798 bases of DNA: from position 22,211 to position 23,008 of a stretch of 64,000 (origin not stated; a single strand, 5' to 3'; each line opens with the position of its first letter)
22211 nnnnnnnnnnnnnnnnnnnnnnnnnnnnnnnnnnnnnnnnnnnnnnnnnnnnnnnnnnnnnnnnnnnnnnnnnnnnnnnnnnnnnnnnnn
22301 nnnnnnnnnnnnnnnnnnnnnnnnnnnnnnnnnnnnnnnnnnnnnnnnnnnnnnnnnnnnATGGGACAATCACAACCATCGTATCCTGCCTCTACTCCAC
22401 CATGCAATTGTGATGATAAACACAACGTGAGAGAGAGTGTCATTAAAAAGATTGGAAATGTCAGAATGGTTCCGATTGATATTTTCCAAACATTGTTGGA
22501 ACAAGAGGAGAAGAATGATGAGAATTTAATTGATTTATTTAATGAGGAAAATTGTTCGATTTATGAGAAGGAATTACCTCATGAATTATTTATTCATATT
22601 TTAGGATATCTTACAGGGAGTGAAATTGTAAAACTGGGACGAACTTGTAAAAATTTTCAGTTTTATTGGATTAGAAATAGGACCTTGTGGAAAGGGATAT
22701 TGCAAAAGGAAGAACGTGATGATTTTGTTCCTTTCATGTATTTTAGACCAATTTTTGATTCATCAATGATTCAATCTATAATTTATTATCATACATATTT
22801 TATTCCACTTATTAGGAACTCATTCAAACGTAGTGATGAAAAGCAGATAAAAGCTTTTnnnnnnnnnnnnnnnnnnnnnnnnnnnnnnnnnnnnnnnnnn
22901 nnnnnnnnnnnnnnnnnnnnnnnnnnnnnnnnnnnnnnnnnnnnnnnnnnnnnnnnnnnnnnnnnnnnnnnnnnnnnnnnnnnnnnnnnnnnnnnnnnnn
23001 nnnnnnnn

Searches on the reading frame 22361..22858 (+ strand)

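Call 48: search_protein_families(library=pfam, proteins=[window:22361-22858:+], max_evalue=0.1)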
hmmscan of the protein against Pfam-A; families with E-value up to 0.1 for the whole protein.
seq(166 aa): 2 families
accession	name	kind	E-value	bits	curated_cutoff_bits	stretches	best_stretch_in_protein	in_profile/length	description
PF12937.12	F-box-like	-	9.3e-08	32.2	24.3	1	71-114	3-45/47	F-box-like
PF00646.38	F-box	-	0.00023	21.4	20.5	1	71-103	3-35/43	F-box domain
